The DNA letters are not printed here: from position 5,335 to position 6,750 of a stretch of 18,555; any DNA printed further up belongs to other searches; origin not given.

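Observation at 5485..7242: In-frame fusion of a cell-division FtsA homologue to the pentose-phosphate enzyme ribulose-phosphate 3-epimerase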

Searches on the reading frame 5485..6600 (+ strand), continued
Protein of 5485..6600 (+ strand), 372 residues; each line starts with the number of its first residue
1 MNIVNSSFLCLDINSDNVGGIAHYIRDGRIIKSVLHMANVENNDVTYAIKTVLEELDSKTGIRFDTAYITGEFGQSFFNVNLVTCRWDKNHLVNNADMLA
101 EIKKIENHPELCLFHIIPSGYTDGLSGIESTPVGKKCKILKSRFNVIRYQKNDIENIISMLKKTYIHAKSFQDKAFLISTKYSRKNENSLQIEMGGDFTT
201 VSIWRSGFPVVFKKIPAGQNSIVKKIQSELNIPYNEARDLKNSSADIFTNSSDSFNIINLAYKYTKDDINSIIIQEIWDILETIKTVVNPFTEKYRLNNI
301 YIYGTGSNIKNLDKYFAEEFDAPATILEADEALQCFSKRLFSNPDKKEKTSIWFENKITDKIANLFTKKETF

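Call 41: search_protein_families(library=pfam, proteins=[P0137, P0141, P0142, P0143, P0145, P0146, P0147, P0168, P0179, P0125], max_evalue=0.001)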
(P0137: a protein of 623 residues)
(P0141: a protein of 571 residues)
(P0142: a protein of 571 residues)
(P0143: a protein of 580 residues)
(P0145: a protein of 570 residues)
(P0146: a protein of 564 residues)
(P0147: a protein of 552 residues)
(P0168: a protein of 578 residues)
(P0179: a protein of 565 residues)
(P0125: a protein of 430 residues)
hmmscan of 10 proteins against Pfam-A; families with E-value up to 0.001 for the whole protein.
P0137 (623 aa): 6 families
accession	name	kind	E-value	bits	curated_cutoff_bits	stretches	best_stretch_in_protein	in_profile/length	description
PF00834.25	Ribul_P_3_epim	-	8e-47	159.6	21.1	1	412-604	2-196/198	Ribulose-phosphate 3 epimerase family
PF14450.12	FtsA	-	5.1e-17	62.8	31.8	1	205-352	2-111/127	Cell division protein FtsA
PF06723.19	MreB_Mbl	-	1.7e-14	53.8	27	1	198-360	142-313/327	MreB/Mbl protein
PF02491.25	SHS2_FTSA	-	2.1e-11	44.4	25.4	1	84-158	4-78/79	SHS2 domain inserted in FTSA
PF11104.14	PilM_2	-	3.2e-09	36.6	27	1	190-257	169-236/340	Type IV pilus assembly protein PilM;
PF00012.26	HSP70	-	0.0007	18.4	20.6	0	248-348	257-354/599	Hsp70 protein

P0141 (571 aa): 2 families
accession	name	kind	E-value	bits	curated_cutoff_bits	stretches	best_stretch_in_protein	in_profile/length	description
PF00834.25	Ribul_P_3_epim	-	2.4e-32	112.4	21.1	1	378-551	21-194/198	Ribulose-phosphate 3 epimerase family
PF02491.25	SHS2_FTSA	-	6.6e-08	33.2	25.4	1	76-147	7-78/79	SHS2 domain inserted in FTSA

P0142 (571 aa): 5 families
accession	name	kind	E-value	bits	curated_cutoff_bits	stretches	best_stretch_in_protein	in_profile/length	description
PF00834.25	Ribul_P_3_epim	-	7.5e-42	143.4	21.1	1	373-552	17-197/198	Ribulose-phosphate 3 epimerase family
PF14450.12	FtsA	-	2.1e-11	44.7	31.8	1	188-319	2-112/127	Cell division protein FtsA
PF11104.14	PilM_2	-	7.6e-08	32.1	27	1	188-329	184-317/340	Type IV pilus assembly protein PilM;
PF02491.25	SHS2_FTSA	-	1.1e-05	26.1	25.4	1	82-148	11-78/79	SHS2 domain inserted in FTSA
PF06723.19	MreB_Mbl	-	0.00011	21.6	27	0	186-320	147-307/327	MreB/Mbl protein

P0143 (580 aa): 5 families
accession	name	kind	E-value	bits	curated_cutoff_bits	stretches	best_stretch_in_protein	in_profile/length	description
PF00834.25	Ribul_P_3_epim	-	5.8e-40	137.2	21.1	1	375-563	8-196/198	Ribulose-phosphate 3 epimerase family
PF14450.12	FtsA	-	4e-08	34.1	31.8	1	190-319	2-105/127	Cell division protein FtsA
PF11104.14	PilM_2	-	4.1e-05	23.1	27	1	186-312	180-293/340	Type IV pilus assembly protein PilM;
PF02491.25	SHS2_FTSA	-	7.5e-05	23.4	25.4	1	83-147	9-75/79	SHS2 domain inserted in FTSA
PF01884.23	PcrB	-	0.00085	19.3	23.9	0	523-568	171-215/226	PcrB family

P0145 (570 aa): 2 families
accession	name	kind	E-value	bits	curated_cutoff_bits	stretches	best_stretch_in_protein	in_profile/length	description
PF00834.25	Ribul_P_3_epim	-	2.3e-30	105.9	21.1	1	374-551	17-194/198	Ribulose-phosphate 3 epimerase family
PF14450.12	FtsA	-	0.00081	20.2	31.8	0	189-248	3-62/127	Cell division protein FtsA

P0146 (564 aa): 4 families
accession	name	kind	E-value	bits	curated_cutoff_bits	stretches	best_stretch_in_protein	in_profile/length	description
PF00834.25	Ribul_P_3_epim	-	1.2e-40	139.5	21.1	1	362-545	14-198/198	Ribulose-phosphate 3 epimerase family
PF14450.12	FtsA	-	8.8e-09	36.2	31.8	1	178-305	2-104/127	Cell division protein FtsA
PF02491.25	SHS2_FTSA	-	5.3e-05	23.9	25.4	1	76-137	14-77/79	SHS2 domain inserted in FTSA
PF11104.14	PilM_2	-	0.00051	19.5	27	0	178-233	184-239/340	Type IV pilus assembly protein PilM;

P0147 (552 aa): 1 family
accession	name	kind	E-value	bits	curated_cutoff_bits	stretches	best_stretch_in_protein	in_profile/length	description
PF00834.25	Ribul_P_3_epim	-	8.4e-33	113.9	21.1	1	355-533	19-197/198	Ribulose-phosphate 3 epimerase family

P0168 (578 aa): 3 families
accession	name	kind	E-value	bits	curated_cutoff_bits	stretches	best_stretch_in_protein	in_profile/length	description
PF14450.12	FtsA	-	4.2e-20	72.8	31.8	1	205-350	1-113/127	Cell division protein FtsA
PF02491.25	SHS2_FTSA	-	2.5e-10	41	25.4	1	84-159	1-78/79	SHS2 domain inserted in FTSA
PF06723.19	MreB_Mbl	-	9.2e-06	25.1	27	1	196-347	139-304/327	MreB/Mbl protein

P0179 (565 aa): 1 family
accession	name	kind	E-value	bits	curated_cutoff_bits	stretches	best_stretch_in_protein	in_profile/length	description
PF00834.25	Ribul_P_3_epim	-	9.3e-34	117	21.1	1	356-547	4-196/198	Ribulose-phosphate 3 epimerase family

P0125 (430 aa): 3 families
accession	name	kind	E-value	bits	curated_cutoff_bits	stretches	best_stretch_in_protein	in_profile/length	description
PF14450.12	FtsA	-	6.3e-10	39.9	31.8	1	190-324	2-108/127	Cell division protein FtsA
PF11104.14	PilM_2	-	6.7e-06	25.7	27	1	184-333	178-312/340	Type IV pilus assembly protein PilM;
PF06723.19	MreB_Mbl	-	6.4e-05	22.4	27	1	185-337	144-313/327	MreB/Mbl protein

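Call 44: find_encoding_contigs(protein=P0137, flank=10000, max_places=2)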
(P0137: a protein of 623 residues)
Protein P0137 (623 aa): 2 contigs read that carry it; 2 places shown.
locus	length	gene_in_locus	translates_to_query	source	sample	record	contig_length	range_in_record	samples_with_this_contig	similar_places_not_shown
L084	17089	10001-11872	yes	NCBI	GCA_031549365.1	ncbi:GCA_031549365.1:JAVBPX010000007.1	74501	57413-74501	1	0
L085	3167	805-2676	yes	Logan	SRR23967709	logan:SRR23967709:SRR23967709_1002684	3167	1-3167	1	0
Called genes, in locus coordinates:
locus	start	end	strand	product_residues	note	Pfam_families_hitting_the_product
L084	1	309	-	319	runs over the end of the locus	PF00437:T2SSE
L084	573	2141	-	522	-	PF00501:AMP-binding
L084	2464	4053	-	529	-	PF00501:AMP-binding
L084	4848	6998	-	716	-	PF02534:T4SS-DNA_transf, PF10412:TrwB_AAD_bind, PF12696:TraG-D_C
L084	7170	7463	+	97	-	-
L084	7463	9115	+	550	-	PF03717:PBP_dimer, PF00905:Transpeptidase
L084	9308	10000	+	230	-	PF03799:FtsQ_DivIB_C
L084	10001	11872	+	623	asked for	PF02491:SHS2_FTSA, PF06723:MreB_Mbl, PF11104:PilM_2 (weak), PF14450:FtsA, PF00834:Ribul_P_3_epim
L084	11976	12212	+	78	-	PF00830:Ribosomal_L28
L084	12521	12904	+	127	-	-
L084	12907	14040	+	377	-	PF13477:Glyco_trans_4_2, PF13439:Glyco_transf_4, PF13579:Glyco_trans_4_4, PF20706:GT4-conflict (weak), PF00534:Glycos_transf_1, PF13692:Glyco_trans_1_4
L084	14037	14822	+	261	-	PF20260:PUA_4, PF04452:Methyltrans_RNA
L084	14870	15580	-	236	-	PF03099:BPL_LplA_LipB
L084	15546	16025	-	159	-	-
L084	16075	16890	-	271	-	PF17827:PrmC_N (faint), PF05175:MTS, PF13489:Methyltransf_23 (weak), PF01170:UPF0020 (faint), PF08242:Methyltransf_12 (weak), PF13649:Methyltransf_25 (weak), PF13847:Methyltransf_31, PF07669:Eco57I (faint)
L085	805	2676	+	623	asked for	PF02491:SHS2_FTSA, PF06723:MreB_Mbl, PF11104:PilM_2 (weak), PF14450:FtsA, PF00834:Ribul_P_3_epim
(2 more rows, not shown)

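Call 51: search_protein_families(library=pfam, alignment_id=A2, max_evalue=0.01)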
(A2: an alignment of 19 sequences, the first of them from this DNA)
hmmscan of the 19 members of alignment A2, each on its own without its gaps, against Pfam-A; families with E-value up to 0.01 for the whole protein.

A. member 1, seq(343 aa): 3 families
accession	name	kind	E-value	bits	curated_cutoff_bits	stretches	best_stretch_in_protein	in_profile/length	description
PF14450.12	FtsA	-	1.9e-07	32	31.8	1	192-329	3-112/127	Cell division protein FtsA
PF06723.19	MreB_Mbl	-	0.0051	16.1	27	0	192-335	150-310/327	MreB/Mbl protein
PF14675.12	FANCI_S1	-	0.0093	15.9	26.1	0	43-103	63-123/221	FANCI solenoid 1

B. families by the number of members that match (of 19 scanned): 8 families
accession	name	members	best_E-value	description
PF14450.12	FtsA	19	2.5e-16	Cell division protein FtsA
PF06723.19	MreB_Mbl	18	1.8e-09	MreB/Mbl protein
PF11104.14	PilM_2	17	7.1e-12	Type IV pilus assembly protein PilM;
PF25216.1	Volactin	5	5.3e-05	Volactin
PF00012.26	HSP70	3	3e-05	Hsp70 protein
PF07520.16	SrfB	1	0.00094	Virulence factor SrfB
PF02491.25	SHS2_FTSA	1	0.0011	SHS2 domain inserted in FTSA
PF14675.12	FANCI_S1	1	0.0093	FANCI solenoid 1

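Call 57: list_cluster_members(proteins=[P0149, P0151, P0152, P0154, P0155, P0156, P0157, P0158, P0159, P0168])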
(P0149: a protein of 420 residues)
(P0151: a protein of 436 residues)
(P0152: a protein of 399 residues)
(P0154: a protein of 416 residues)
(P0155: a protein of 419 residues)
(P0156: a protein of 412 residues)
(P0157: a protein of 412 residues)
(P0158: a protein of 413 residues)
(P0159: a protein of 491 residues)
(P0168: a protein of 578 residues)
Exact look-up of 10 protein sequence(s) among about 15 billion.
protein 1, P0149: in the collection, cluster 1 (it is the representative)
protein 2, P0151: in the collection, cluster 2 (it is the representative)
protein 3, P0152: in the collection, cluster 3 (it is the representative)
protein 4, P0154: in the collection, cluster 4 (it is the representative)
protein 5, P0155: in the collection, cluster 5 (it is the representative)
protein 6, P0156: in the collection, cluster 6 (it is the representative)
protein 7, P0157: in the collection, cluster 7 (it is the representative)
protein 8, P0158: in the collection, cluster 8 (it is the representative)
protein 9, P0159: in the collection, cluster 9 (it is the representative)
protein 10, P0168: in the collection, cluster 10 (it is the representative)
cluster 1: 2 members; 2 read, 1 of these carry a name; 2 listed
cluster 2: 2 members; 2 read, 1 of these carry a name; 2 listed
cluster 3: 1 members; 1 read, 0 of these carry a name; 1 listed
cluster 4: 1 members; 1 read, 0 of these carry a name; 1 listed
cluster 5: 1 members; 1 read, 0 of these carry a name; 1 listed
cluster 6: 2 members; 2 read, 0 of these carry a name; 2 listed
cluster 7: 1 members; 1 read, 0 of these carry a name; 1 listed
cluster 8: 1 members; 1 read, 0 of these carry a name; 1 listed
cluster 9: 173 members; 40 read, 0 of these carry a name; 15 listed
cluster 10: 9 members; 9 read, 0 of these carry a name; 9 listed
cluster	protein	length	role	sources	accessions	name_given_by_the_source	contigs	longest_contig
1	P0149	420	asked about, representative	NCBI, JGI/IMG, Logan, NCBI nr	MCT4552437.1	MAG: cell division protein FtsA [Alphaproteobacteria bacterium] | cell division protein FtsA | cell division protein FtsA [Alphaproteobacteria bacterium]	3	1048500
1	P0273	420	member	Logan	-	-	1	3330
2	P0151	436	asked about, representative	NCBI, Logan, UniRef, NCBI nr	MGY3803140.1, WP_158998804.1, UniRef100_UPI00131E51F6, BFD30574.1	cell division protein FtsA [Pigmentibacter ruber] | cell division protein FtsA n=1 Tax=Pigmentibacter ruber TaxID=2683196 RepID=UPI00131E51F6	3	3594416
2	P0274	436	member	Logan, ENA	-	-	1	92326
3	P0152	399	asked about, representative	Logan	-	-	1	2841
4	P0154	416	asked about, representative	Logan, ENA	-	-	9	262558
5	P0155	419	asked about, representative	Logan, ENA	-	-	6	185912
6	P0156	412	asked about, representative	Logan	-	-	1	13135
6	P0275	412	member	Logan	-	-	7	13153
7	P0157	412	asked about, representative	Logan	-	-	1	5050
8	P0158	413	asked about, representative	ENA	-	-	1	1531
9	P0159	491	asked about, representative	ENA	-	-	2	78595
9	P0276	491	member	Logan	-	-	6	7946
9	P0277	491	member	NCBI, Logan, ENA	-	-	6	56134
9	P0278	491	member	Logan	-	-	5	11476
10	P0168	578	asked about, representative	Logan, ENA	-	-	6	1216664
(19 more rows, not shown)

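Call 58: find_encoding_contigs(protein=P0149, flank=10000, max_places=2)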
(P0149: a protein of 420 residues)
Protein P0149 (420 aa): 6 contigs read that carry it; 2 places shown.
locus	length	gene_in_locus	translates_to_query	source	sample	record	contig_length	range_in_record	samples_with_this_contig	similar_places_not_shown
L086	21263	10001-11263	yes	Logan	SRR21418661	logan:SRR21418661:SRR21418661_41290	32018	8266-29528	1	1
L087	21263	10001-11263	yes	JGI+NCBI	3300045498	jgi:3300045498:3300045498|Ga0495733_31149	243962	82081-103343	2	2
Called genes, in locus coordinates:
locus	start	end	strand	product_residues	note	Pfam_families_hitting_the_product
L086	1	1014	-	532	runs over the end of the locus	PF00437:T2SSE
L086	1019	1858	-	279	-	-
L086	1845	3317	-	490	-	PF06864:PAP_PilO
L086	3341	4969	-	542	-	PF00263:Secretin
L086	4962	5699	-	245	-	PF10671:TcpQ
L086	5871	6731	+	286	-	PF00763:THF_DHG_CYH, PF02882:THF_DHG_CYH_C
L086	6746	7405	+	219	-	PF02660:G3P_acyltransf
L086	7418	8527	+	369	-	PF21102:DprA_N, PF02481:DNA_processg_A, PF17782:WHD_DprA (weak)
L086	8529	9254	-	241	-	PF20260:PUA_4, PF04452:Methyltrans_RNA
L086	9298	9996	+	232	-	PF08478:POTRA_1, PF03799:FtsQ_DivIB_C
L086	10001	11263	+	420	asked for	PF11104:PilM_2 (faint), PF02491:SHS2_FTSA, PF06723:MreB_Mbl, PF14450:FtsA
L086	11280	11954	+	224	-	PF00834:Ribul_P_3_epim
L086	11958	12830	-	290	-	PF17827:PrmC_N (weak), PF07669:Eco57I (weak), PF05175:MTS, PF02384:N6_Mtase (weak), PF06325:PrmA (weak), PF13489:Methyltransf_23 (faint), PF13649:Methyltransf_25 (weak), PF13847:Methyltransf_31, +2 more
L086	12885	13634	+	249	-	PF08805:PilS (weak)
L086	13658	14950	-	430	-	PF00464:SHMT, PF00155:Aminotran_1_2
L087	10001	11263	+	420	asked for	PF11104:PilM_2 (faint), PF02491:SHS2_FTSA, PF06723:MreB_Mbl, PF14450:FtsA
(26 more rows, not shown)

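Call 64: find_encoding_contigs(protein=P0154, flank=5000, max_places=1)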
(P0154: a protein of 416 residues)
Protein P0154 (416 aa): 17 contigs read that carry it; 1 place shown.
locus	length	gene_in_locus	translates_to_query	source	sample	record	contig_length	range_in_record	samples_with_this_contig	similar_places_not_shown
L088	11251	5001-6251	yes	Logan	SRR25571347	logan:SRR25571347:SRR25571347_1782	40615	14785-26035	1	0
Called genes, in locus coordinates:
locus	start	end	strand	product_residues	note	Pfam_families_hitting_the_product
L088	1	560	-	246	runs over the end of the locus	PF00005:ABC_tran, PF13304:AAA_21 (faint), PF12399:BCA_ABC_TP_C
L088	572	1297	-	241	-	PF03968:LptD_N (weak)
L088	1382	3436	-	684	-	PF22745:Nlig-Ia, PF01653:DNA_ligase_aden, PF03120:OB_DNA_ligase, PF03119:DNA_ligase_ZBD, PF14520:HHH_5 (faint), PF12826:HHH_2, PF00533:BRCT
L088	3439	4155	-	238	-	PF20260:PUA_4, PF04452:Methyltrans_RNA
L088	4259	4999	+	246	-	PF08478:POTRA_1 (weak), PF03799:FtsQ_DivIB_C (weak)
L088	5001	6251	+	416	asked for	PF02491:SHS2_FTSA, PF06723:MreB_Mbl, PF11104:PilM_2, PF14450:FtsA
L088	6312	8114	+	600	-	PF00664:ABC_membrane, PF00005:ABC_tran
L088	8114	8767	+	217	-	PF00834:Ribul_P_3_epim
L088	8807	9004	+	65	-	-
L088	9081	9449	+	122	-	-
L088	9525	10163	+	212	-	-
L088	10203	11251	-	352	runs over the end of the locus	PF00152:tRNA-synt_2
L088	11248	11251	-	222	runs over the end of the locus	PF01386:Ribosomal_L25p, PF14693:Ribosomal_TL5_C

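Call 65: find_encoding_contigs(protein=P0155, flank=5000, max_places=1)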
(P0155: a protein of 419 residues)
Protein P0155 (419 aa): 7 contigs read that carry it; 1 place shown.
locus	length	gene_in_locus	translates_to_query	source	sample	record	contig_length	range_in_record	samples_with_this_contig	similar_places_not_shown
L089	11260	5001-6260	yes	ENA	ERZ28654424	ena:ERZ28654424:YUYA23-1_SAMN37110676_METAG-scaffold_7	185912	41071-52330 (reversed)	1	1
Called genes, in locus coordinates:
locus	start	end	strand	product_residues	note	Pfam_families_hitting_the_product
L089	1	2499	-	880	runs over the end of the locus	PF01909:NTP_transf_2 (weak), PF08335:GlnD_UR_UTase, PF27444:GlnD_3rd, PF24931:ACT_ACR9_3rd (weak), PF26956:ACT_ACR_D1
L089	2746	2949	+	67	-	-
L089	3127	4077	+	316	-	PF01820:Dala_Dala_lig_N, PF14397:ATPgrasp_ST (faint), PF02655:ATP-grasp_3 (weak), PF07478:Dala_Dala_lig_C, PF13535:ATP-grasp_4 (weak)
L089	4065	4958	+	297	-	PF08478:POTRA_1, PF03799:FtsQ_DivIB_C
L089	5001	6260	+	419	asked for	PF02491:SHS2_FTSA, PF11104:PilM_2 (weak), PF06723:MreB_Mbl, PF14450:FtsA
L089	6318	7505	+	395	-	PF00155:Aminotran_1_2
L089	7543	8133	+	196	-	-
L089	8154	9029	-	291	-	PF07224:Chlorophyllase (weak), PF01738:DLH (faint), PF03959:FSH1, PF20434:BD-FAE, PF00561:Abhydrolase_1 (weak), PF07859:Abhydrolase_3, PF12146:Hydrolase_4 (faint), PF00135:COesterase (weak), +1 more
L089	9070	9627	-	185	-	-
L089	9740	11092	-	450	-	PF01134:GIDA, PF07992:Pyr_redox_2 (weak)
